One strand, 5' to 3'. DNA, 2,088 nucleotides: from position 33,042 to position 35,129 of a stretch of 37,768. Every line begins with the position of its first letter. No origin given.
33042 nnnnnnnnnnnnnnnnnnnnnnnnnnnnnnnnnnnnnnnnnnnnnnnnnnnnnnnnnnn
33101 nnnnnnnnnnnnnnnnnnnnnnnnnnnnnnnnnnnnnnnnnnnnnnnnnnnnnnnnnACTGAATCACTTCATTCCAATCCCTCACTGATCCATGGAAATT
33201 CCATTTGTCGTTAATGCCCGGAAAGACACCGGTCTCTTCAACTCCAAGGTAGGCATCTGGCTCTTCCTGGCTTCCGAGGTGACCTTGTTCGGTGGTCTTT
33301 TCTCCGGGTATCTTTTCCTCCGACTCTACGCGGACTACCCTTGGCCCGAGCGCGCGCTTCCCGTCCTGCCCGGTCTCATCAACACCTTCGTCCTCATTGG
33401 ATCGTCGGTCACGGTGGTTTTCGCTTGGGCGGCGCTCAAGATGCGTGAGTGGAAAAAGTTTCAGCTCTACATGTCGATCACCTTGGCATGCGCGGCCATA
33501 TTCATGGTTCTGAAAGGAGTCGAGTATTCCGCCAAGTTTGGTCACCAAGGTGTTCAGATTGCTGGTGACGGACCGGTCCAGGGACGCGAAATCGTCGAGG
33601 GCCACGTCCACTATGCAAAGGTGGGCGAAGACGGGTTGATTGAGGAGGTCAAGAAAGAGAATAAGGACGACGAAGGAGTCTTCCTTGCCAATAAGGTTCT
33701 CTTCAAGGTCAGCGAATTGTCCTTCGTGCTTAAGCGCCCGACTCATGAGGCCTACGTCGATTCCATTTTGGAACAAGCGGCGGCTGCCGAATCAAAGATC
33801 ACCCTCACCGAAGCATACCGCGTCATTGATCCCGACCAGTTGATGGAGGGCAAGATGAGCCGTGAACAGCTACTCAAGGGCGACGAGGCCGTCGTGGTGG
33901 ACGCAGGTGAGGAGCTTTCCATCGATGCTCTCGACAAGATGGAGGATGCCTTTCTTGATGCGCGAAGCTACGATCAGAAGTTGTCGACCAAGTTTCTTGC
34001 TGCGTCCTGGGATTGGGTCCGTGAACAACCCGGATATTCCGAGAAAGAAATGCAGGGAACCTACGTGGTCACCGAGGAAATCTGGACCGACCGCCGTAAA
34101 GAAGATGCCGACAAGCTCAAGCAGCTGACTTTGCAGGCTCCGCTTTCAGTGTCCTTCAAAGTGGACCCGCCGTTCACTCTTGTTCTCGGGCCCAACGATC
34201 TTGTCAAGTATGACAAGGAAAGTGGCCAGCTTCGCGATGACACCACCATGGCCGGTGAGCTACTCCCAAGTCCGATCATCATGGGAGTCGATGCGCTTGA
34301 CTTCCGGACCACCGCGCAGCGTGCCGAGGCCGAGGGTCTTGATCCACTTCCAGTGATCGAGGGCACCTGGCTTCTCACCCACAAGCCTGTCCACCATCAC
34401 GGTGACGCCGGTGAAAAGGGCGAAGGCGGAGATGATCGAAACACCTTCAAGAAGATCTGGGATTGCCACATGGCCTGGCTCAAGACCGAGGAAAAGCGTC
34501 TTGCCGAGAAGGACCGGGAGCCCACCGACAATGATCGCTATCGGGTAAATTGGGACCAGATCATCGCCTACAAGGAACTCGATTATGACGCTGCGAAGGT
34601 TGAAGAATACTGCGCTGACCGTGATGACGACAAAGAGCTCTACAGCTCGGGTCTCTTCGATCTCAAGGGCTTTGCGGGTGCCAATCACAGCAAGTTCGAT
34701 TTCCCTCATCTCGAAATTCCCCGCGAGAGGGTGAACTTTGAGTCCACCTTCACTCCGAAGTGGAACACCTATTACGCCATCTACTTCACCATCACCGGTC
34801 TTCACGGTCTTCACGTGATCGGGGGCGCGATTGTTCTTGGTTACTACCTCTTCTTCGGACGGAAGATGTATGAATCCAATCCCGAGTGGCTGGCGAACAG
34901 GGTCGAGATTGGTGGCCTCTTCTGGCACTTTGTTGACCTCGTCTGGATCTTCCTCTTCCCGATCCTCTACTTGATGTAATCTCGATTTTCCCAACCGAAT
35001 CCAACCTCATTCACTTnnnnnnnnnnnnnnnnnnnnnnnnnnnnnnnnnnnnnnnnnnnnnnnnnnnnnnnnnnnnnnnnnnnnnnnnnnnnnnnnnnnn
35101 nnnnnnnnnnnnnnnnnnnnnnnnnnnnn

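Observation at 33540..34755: About 400-aa hydrophilic domain inserted into a periplasmic loop of cytochrome oxidase subunit III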

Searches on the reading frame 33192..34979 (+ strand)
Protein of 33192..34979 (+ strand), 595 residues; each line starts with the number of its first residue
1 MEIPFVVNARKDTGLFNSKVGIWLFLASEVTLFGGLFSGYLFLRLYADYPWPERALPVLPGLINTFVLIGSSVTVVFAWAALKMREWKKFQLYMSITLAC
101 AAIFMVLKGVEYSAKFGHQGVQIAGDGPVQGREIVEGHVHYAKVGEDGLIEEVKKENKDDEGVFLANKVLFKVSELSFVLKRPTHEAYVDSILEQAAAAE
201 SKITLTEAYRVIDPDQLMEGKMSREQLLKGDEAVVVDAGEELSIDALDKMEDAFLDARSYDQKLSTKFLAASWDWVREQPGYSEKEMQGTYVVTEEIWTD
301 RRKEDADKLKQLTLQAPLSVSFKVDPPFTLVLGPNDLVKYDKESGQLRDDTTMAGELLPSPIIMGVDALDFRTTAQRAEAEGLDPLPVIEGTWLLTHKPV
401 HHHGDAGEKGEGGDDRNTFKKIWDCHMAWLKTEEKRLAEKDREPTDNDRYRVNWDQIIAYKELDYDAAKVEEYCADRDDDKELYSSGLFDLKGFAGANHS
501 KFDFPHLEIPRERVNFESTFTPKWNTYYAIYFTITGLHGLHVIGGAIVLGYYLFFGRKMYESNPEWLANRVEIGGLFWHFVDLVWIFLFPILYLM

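Call 3: search_protein_families(library=pfam, proteins=[window:33192-34979:+], max_evalue=0.01)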
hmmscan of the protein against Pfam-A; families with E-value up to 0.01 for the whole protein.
window:33192-34979:+ (595 aa): 1 family
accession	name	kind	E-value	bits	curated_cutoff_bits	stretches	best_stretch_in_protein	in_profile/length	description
PF00510.24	COX3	-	1.2e-16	61.8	23.8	2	517-594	180-255/258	Cytochrome c oxidase subunit III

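Call 4: search_protein_families(library=ncbifam, proteins=[window:33192-34979:+], max_evalue=0.1)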
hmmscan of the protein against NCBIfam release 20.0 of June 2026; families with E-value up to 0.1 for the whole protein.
window:33192-34979:+ (595 aa): 4 families
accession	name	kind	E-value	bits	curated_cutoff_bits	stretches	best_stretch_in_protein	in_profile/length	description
NF050119.1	aa3_CtaE_Actin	exception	1.3e-22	81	190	2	519-595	114-189/190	aa3-type cytochrome oxidase subunit III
TIGR02842.1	CyoC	equivalog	6.5e-22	78.7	223.75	2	517-595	101-177/180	cytochrome o ubiquinol oxidase subunit III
TIGR02897.1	QoxC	equivalog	1.2e-21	77.7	239.9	2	19-122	11-115/190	cytochrome aa3 quinol oxidase subunit III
NF007944.0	PRK10663.1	equivalog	1.7e-15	57.4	340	2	518-595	126-201/204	cytochrome o ubiquinol oxidase subunit III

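Call 5: find_homologous_proteins(query=window:33192-34979:+, max_evalue=0.001)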
Query window:33192-34979:+ (595 aa): 1421 proteins with E <= 0.001 among 8000 candidates; the best 120 are listed.
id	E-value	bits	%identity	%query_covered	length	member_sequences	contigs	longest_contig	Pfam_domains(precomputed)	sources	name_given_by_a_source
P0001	0.0e+0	1378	100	100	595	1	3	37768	PF00510.24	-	-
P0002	0.0e+0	1376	100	100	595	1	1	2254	PF00510.24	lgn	-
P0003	0.0e+0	1374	100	100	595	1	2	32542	PF00510.24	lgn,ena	-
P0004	0.0e+0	1371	99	100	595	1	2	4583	PF00510.24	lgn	-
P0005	0.0e+0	1165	83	100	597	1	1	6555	PF00510.24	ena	-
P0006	0.0e+0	1159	83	100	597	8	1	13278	PF00510.24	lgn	-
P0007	0.0e+0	1153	83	100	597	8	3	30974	PF00510.24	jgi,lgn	jgi:heme/copper-type cytochrome/quinol oxidase subunit 3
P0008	0.0e+0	1117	79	100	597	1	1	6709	PF00510.24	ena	-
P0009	0.0e+0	1080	77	100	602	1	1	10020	PF00510.24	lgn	-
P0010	0.0e+0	1051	76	100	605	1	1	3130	PF00510.24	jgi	jgi:heme/copper-type cytochrome/quinol oxidase subunit 3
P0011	0.0e+0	1047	75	100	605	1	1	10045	PF00510.24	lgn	-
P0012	4.3e-297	1005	73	100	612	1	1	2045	PF00510.24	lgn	-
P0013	4.2e-295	998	73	100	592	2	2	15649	PF00510.24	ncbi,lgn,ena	-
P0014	4.8e-294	995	73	100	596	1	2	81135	PF00510.24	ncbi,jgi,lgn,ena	-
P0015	1.6e-293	993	73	100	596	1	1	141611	PF00510.24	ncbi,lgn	-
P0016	4.1e-293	992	73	100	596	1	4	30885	PF00510.24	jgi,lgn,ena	-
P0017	8.4e-293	991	73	100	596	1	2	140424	PF00510.24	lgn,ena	-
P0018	9.2e-293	991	73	100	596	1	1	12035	PF00510.24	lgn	-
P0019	1.1e-292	990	73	100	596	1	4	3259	PF00510.24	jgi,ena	-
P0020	1.5e-292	990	73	100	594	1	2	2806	PF00510.24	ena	-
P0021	1.6e-292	990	73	100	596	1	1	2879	PF00510.24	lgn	-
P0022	6.6e-292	988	73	100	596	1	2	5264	PF00510.24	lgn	-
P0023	8.0e-292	987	72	100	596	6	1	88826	PF00510.24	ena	-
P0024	9.6e-292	987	73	100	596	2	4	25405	PF00510.24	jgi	jgi:heme/copper-type cytochrome/quinol oxidase subunit 3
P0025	1.2e-291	987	72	100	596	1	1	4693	PF00510.24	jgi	jgi:heme/copper-type cytochrome/quinol oxidase subunit 3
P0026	1.7e-291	986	72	100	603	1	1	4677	PF00510.24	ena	-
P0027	2.2e-291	986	72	100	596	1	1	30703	PF00510.24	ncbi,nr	ncbi:MAG: cytochrome c oxidase subunit 3 [Akkermansiaceae bacterium]|nr:cytochrome c oxidase subunit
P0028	2.6e-291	986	73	100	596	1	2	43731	PF00510.24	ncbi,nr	ncbi:cytochrome c oxidase subunit 3 [Akkermansiaceae bacterium]|nr:cytochrome c oxidase subunit 3 [A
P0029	8.9e-291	984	72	100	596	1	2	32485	PF00510.24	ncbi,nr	ncbi:cytochrome c oxidase subunit 3 [bacterium]|nr:cytochrome c oxidase subunit 3 [bacterium] MDB456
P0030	1.2e-290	984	70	72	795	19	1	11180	PF00510.24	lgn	-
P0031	1.8e-288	976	71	100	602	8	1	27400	PF00510.24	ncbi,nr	ncbi:cytochrome c oxidase subunit 3 [bacterium]|nr:cytochrome c oxidase subunit 3 [bacterium]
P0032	2.9e-286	969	71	100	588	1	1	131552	PF00510.24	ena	-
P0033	1.2e-284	964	71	100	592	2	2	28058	PF00510.24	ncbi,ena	-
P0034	1.8e-284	963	72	100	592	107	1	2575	PF00510.24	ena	-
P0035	2.2e-284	963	71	100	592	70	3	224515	PF00510.24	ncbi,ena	-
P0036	4.9e-284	962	70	100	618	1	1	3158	PF00510.24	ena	-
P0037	1.2e-283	960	70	100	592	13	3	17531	PF00510.24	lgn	-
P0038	2.9e-283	959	71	100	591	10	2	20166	PF00510.24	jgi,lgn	jgi:heme/copper-type cytochrome/quinol oxidase subunit 3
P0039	3.1e-283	959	71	100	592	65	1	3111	PF00510.24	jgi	jgi:heme/copper-type cytochrome/quinol oxidase subunit 3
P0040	4.0e-283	959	71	100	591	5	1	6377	PF00510.24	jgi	jgi:heme/copper-type cytochrome/quinol oxidase subunit 3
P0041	3.8e-282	955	71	100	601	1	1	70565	PF00510.24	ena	-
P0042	6.3e-282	955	71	100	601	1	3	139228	PF00510.24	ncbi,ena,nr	ncbi:cytochrome c oxidase subunit 3 [Akkermansiaceae bacterium]|nr:cytochrome c oxidase subunit 3 [A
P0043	6.7e-282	955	71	100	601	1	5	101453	PF00510.24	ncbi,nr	ncbi:cytochrome c oxidase subunit 3 [Akkermansiaceae bacterium]|nr:cytochrome c oxidase subunit 3 [A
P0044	3.2e-281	952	70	100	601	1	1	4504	PF00510.24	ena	-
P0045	4.6e-281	952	70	100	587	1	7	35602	PF00510.24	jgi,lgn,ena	jgi:heme/copper-type cytochrome/quinol oxidase subunit 3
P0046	4.8e-281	952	70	100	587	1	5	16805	PF00510.24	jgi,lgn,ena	jgi:heme/copper-type cytochrome/quinol oxidase subunit 3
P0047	7.6e-280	948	70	100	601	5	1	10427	PF00510.24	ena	-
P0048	4.8e-279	945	70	100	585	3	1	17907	PF00510.24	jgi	-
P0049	6.2e-276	935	100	68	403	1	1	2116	PF00510.24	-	-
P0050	1.0e-275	934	70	100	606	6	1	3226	PF00510.24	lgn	-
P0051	3.5e-272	923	66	100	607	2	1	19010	PF00510.24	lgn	-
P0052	2.5e-270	916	69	100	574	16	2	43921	PF00510.24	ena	-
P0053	1.6e-269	914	69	100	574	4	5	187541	PF00510.24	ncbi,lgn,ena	-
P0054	2.4e-264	897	66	100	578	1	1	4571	PF00510.24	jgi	jgi:heme/copper-type cytochrome/quinol oxidase subunit 3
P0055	4.7e-262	889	66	100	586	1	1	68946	PF00510.24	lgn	-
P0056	4.1e-255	866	65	100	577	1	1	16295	PF00510.24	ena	-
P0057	1.6e-254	864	65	100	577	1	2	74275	PF00510.24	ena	-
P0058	3.2e-254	863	64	100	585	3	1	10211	PF00510.24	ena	-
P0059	2.1e-252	857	66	100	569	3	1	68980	PF00510.24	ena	-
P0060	6.3e-252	856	63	100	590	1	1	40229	PF00510.24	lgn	-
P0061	2.6e-250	850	65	100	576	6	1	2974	PF00510.24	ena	-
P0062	3.9e-250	850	64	100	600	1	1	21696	PF00510.24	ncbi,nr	ncbi:cytochrome c oxidase subunit 3 [bacterium]|nr:cytochrome c oxidase subunit 3 [bacterium]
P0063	1.2e-248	845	65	100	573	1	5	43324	PF00510.24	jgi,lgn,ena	-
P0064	2.2e-247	841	63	100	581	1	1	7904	PF00510.24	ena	-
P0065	3.9e-247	840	64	100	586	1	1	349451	PF00510.24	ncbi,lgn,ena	-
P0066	1.2e-246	838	62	100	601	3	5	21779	PF00510.24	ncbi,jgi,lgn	ncbi:MAG: heme/copper-type cytochrome/quinol oxidase subunit 3 [Paracoccaceae bacterium]|jgi:heme/co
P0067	3.6e-245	833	65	100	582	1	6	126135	PF00510.24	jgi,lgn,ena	-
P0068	1.2e-243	828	64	100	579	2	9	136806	PF00510.24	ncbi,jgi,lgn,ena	jgi:heme/copper-type cytochrome/quinol oxidase subunit 3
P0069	2.8e-243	827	62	100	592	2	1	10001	PF00510.24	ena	-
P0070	5.0e-242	823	64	100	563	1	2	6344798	PF00510.24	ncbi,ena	ncbi:cytochrome c oxidase subunit 3 [Verrucomicrobiaceae bacterium 227]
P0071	7.1e-242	822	62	100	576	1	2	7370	PF00510.24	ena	-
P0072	2.3e-239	814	63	100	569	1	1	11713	PF00510.24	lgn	-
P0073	1.1e-237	809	63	100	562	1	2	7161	PF00510.24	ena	-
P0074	7.4e-236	803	62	100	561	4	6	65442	PF00510.24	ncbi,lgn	ncbi:MAG: cytochrome c oxidase subunit 3 [Akkermansiaceae bacterium]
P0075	3.5e-234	797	62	100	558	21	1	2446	PF00510.24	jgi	-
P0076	5.8e-232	790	61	100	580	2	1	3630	PF00510.24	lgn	-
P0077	7.1e-214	730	68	79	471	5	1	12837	PF00510.24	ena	-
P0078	9.2e-214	730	57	100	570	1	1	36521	PF00510.24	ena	-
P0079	1.9e-213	729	59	100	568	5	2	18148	PF00510.24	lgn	-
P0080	4.6e-209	714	58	100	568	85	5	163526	PF00510.24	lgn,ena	-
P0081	4.0e-206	704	52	72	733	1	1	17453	PF00510.24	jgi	-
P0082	5.9e-206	704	57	100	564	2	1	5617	PF00510.24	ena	-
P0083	1.3e-203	696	56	100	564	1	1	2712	PF00510.24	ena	-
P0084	7.5e-200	684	72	72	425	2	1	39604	PF00510.24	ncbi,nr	ncbi:cytochrome c oxidase subunit 3, partial [Akkermansiaceae bacterium]|nr:cytochrome c oxidase sub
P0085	1.3e-197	676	56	100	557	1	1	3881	PF00510.24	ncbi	-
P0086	2.3e-192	659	53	100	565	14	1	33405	PF00510.24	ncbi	ncbi:MAG: cytochrome c oxidase subunit 3 [Akkermansiaceae bacterium]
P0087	4.8e-190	651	55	100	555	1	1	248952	PF00510.24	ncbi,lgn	ncbi:MAG: cytochrome c oxidase subunit 3 [Verrucomicrobiaceae bacterium]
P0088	1.4e-189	650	53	100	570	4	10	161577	PF00510.24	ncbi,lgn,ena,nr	ncbi:cytochrome c oxidase subunit 3 [Akkermansiaceae bacterium]|nr:cytochrome c oxidase subunit 3 [A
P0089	3.1e-189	649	52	100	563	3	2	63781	PF00510.24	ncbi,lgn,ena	-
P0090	5.2e-188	645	53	100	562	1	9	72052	PF00510.24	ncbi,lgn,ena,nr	ncbi:MAG: cytochrome c oxidase subunit 3 [Akkermansiaceae bacterium]|nr:cytochrome c oxidase subunit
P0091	8.7e-188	644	52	100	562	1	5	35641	PF00510.24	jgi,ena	jgi:heme/copper-type cytochrome/quinol oxidase subunit 3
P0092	9.2e-188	644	52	100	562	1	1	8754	PF00510.24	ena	-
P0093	9.3e-188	644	53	100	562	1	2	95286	PF00510.24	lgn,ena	-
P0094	1.1e-187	643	53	100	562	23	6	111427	PF00510.24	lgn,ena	-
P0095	2.3e-187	642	52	100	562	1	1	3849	PF00510.24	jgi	-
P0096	2.8e-187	642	52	100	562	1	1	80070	PF00510.24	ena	-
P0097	3.1e-187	642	52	100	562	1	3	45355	PF00510.24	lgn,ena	-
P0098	4.7e-187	641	52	100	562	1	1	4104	PF00510.24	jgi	-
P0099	9.0e-187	640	52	100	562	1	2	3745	PF00510.24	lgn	-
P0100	6.8e-185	634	52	100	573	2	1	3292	PF00510.24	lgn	-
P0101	8.1e-185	634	53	100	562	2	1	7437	PF00510.24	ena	-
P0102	1.1e-183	630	52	100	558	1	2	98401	PF00510.24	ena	-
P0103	8.9e-183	627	53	100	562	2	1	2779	PF00510.24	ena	-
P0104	5.3e-181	621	52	100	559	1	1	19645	PF00510.24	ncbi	ncbi:MAG: cytochrome c oxidase subunit 3 [Verrucomicrobiales bacterium]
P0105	6.5e-181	621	53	100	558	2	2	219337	PF00510.24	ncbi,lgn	ncbi:MAG: cytochrome c oxidase subunit 3 [Akkermansiaceae bacterium]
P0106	1.9e-180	620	52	100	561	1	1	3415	PF00510.24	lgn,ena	-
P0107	2.9e-180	619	52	100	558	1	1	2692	PF00510.24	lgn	-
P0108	7.8e-179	614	70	67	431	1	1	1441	PF00510.24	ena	-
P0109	3.6e-178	612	47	100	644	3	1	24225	PF00510.24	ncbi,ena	-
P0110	4.7e-178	612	51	100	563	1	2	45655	PF00510.24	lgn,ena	-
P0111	6.5e-178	611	51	100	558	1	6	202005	PF00510.24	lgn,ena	-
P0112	2.2e-175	603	51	100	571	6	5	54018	PF00510.24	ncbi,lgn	ncbi:MAG: cytochrome c oxidase subunit 3 [Akkermansiaceae bacterium]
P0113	5.2e-174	598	51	100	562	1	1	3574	PF00510.24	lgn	-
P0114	7.5e-174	598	51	100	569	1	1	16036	PF00510.24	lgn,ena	-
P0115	2.1e-171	590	51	100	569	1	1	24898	PF00510.24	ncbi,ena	-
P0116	3.8e-171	589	51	100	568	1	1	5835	PF00510.24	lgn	-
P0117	1.9e-170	587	69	64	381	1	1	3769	PF00510.24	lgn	-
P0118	2.3e-161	557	48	100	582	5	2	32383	PF00510.24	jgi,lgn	-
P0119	4.9e-160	552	60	72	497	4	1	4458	PF00510.24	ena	-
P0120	5.6e-152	526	49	100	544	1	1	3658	PF00510.24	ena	-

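Call 11: search_solved_structures(query=A1, max_evalue=1, show_alignments=2)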
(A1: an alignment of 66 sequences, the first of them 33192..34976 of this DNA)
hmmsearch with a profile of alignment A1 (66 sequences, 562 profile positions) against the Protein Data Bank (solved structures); distinct sequences matched with E-value up to 1: 33.
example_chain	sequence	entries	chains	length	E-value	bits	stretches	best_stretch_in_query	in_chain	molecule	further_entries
2yev_A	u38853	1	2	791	2.9e-19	72.4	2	10-120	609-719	CYTOCHROME C OXIDASE POLYPEPTIDE I+III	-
9wcx_f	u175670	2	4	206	6.7e-15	58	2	493-561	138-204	Probable cytochrome c oxidase subunit 3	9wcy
6adq_G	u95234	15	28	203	2e-14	56.4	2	492-561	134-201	Cytochrome c oxidase subunit 3 | Cytochrome aa3 subunit 3 | Probable cytochrome c oxidase subunit 3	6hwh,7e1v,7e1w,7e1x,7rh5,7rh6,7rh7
8hcr_G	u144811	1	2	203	6.4e-14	54.7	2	492-561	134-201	Probable cytochrome c oxidase subunit 3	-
7q21_E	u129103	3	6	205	2.4e-13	52.8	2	19-118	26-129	Cytochrome c oxidase subunit 3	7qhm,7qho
8f68_C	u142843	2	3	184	2.9e-11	46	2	489-562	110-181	Cytochrome bo(3) ubiquinol oxidase subunit 3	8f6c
1fft_C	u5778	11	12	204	4.4e-11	45.4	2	489-562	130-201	UBIQUINOL OXIDASE | Cytochrome o ubiquinol oxidase | Cytochrome bo(3) ubiquinol oxidase subunit 3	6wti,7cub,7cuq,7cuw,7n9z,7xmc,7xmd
9ufb_C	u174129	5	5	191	1.4e-10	43.7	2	488-562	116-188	Cytochrome bo(3) ubiquinol oxidase subunit 3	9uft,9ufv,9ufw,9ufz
8zo8_C3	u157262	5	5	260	1.8e-10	43.4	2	484-560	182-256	Cytochrome c oxidase subunit 3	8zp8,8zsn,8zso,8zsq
8ugh_4C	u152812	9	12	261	1.8e-10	43.3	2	484-560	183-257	Cytochrome c oxidase subunit 3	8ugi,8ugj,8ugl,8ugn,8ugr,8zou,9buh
6kob_C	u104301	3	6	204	3.2e-10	42.5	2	493-562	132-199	AA3-600 quinol oxidase subunit IIII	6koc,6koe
5z62_C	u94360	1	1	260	7.3e-10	41.4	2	483-560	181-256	Cytochrome c oxidase subunit 3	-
9i6f_C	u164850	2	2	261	7.4e-10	41.3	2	483-560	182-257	Cytochrome c oxidase subunit 3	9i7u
7o37_c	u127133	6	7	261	1.3e-09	40.5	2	483-560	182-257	Cytochrome c oxidase subunit 3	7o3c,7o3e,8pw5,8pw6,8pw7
1occ_C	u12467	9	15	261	2.8e-09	39.4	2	483-560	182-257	CYTOCHROME C OXIDASE | Cytochrome c oxidase subunit 3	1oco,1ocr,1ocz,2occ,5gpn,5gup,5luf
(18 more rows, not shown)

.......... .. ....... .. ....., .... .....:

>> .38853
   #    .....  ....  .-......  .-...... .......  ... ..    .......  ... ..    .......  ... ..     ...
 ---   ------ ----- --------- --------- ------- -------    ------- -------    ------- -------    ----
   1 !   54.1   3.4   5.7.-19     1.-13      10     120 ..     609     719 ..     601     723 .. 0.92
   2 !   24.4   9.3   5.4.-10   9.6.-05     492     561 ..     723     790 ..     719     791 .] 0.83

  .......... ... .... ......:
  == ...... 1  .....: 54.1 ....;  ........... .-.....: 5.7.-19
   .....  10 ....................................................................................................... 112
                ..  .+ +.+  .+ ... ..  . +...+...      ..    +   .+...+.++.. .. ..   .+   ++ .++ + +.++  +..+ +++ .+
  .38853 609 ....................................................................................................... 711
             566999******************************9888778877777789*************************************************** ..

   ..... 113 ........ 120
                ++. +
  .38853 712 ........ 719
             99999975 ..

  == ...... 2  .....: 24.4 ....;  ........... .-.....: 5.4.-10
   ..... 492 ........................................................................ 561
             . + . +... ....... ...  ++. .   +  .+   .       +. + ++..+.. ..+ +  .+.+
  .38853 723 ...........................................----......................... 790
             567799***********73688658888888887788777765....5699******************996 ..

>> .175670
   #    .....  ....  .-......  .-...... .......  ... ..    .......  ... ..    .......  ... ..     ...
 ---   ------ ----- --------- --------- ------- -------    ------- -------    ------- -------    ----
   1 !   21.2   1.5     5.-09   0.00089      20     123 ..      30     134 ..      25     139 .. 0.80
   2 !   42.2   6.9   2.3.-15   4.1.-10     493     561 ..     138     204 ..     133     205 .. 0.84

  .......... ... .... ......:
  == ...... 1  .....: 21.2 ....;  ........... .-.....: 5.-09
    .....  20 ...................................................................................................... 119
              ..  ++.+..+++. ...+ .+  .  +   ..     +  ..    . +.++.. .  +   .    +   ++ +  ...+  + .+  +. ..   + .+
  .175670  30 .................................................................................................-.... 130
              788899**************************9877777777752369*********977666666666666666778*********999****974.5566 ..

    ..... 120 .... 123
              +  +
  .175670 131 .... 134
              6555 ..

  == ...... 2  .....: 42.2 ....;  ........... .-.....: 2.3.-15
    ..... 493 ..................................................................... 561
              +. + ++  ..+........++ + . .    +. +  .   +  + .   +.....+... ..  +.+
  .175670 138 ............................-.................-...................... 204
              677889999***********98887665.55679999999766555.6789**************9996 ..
